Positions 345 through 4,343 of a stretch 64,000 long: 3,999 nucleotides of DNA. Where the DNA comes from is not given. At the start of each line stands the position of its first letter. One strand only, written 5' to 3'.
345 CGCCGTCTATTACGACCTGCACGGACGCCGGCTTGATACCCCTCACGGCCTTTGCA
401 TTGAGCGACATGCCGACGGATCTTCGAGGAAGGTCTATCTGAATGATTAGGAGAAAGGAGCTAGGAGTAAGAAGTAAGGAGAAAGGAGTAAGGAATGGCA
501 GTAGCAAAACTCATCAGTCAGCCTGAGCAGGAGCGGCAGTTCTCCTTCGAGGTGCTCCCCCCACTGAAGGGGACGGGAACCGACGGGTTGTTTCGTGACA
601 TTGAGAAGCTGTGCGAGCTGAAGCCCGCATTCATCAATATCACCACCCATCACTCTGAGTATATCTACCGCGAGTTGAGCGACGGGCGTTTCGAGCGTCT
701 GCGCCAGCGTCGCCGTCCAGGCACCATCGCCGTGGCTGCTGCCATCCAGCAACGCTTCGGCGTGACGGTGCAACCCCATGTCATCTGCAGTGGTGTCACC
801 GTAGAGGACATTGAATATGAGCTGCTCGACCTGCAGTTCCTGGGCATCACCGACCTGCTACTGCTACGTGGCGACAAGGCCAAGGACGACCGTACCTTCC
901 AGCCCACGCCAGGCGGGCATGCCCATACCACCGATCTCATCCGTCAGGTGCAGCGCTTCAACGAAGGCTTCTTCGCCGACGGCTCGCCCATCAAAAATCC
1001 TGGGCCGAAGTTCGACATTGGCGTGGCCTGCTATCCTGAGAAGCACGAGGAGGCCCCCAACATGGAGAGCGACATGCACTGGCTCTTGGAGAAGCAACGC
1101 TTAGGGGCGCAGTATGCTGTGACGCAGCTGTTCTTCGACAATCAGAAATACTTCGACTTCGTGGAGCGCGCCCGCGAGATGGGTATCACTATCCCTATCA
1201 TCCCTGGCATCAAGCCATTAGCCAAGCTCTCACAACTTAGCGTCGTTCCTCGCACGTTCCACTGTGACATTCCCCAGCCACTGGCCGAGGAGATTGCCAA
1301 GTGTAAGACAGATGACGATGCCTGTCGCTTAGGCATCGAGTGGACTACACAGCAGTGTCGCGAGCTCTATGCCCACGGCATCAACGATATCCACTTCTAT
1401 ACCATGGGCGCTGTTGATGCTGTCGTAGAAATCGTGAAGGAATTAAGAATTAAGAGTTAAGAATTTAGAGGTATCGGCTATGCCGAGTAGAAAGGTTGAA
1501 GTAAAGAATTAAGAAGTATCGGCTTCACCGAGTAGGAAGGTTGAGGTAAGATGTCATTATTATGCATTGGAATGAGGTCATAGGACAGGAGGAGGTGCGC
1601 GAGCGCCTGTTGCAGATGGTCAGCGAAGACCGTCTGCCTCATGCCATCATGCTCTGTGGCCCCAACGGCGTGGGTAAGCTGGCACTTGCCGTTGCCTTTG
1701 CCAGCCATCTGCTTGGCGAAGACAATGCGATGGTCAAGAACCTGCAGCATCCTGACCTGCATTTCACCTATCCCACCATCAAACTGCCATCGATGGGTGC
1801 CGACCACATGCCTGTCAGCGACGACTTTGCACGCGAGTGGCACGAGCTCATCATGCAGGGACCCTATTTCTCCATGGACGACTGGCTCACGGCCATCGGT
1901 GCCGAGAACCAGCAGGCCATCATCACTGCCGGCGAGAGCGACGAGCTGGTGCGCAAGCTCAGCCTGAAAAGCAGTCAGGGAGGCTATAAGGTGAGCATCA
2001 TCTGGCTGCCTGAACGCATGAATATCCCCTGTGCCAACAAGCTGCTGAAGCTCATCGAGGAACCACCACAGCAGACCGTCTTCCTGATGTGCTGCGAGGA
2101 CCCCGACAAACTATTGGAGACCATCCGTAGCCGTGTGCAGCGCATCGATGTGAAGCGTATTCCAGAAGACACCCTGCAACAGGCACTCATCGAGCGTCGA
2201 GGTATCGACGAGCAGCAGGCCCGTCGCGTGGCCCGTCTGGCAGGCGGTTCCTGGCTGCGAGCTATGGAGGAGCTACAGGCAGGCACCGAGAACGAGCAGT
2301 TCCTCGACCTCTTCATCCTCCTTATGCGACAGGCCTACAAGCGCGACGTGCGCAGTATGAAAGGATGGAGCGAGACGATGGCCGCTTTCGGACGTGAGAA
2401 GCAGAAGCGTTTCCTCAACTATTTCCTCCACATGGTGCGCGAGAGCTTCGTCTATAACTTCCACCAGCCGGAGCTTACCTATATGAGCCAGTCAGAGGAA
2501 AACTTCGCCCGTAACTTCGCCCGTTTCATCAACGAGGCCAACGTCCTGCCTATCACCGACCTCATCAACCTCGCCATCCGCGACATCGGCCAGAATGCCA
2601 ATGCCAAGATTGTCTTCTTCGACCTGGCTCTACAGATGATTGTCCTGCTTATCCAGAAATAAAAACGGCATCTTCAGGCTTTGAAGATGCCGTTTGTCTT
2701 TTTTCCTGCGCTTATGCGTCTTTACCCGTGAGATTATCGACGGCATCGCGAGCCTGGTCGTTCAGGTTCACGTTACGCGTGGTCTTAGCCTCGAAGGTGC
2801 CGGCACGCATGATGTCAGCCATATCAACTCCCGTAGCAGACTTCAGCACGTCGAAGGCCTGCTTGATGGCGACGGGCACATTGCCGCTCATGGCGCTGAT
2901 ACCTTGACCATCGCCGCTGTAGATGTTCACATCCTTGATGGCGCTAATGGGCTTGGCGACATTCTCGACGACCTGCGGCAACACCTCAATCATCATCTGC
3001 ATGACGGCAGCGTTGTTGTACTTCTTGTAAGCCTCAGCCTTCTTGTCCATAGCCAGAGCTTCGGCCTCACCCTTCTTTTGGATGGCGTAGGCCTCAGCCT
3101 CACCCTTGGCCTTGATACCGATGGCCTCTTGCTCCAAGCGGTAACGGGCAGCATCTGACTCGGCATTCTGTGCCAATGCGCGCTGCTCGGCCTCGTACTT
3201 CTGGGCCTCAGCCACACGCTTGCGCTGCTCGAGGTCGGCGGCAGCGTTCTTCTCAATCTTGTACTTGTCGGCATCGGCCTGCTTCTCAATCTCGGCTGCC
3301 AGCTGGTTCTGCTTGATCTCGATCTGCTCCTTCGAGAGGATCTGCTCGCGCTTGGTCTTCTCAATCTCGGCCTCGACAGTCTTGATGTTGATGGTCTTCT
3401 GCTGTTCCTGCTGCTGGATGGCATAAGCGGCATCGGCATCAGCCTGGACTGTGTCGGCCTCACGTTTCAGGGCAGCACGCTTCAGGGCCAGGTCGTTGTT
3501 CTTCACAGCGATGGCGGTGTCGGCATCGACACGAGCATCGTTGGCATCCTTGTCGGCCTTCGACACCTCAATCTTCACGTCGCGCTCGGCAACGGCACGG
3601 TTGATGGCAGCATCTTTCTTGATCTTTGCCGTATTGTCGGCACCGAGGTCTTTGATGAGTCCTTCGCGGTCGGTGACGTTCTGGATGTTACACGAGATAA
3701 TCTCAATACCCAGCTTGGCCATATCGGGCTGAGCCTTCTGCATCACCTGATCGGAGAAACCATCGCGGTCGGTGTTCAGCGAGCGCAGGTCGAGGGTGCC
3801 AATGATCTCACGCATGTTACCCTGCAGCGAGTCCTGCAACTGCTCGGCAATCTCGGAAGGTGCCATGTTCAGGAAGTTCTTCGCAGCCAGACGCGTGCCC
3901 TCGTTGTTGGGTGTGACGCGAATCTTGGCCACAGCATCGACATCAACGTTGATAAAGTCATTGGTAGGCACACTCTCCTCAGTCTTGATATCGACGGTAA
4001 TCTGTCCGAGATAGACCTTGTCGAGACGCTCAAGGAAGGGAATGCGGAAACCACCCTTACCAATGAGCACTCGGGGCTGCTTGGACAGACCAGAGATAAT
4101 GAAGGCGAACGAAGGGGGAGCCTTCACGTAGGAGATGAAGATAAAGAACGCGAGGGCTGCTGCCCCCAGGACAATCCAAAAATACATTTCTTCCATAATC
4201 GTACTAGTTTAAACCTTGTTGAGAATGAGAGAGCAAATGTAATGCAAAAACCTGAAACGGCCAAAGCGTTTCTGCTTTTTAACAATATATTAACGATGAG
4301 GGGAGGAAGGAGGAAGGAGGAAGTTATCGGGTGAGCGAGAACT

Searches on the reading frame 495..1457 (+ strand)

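Call 92: search_protein_families(library=pfam, proteins=[window:495-1457:+], max_evalue=0.001)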
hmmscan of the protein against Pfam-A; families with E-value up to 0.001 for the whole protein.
window:495-1457:+ (321 aa): 1 family
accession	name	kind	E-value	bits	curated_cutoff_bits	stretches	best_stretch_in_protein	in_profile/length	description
PF02219.23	MTHFR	-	2.3e-63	214.7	24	1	11-317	8-286/287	Methylenetetrahydrofolate reductase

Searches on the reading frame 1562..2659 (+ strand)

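Call 92: search_protein_families(library=pfam, proteins=[window:1562-2659:+], max_evalue=0.001)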
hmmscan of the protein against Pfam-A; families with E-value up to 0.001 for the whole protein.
window:1562-2659:+ (366 aa): 3 families
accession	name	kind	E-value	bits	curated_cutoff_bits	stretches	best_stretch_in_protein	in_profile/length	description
PF13177.12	DNA_pol3_delta2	-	5.4e-29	101.7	27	1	8-199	1-159/161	DNA polymerase III, delta subunit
PF00004.35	AAA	-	1.7e-05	25.7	21.2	1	29-195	1-126/131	ATPase family associated with various cellular activities (AAA)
PF06068.19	TIP49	-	0.00055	19.7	23.8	1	6-54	26-77/347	TIP49 P-loop domain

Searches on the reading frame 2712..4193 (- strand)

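Call 92: search_protein_families(library=pfam, proteins=[window:2712-4193:-], max_evalue=0.001)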
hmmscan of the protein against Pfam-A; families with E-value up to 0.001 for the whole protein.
window:2712-4193:- (493 aa): 2 families
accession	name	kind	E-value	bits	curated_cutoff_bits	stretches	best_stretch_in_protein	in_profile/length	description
PF01145.31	Band_7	-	5.7e-24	85.6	23.6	1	24-203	2-175/176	SPFH domain / Band 7 family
PF15975.10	Flot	-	6e-10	39.7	27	1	366-438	11-93/124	Flotillin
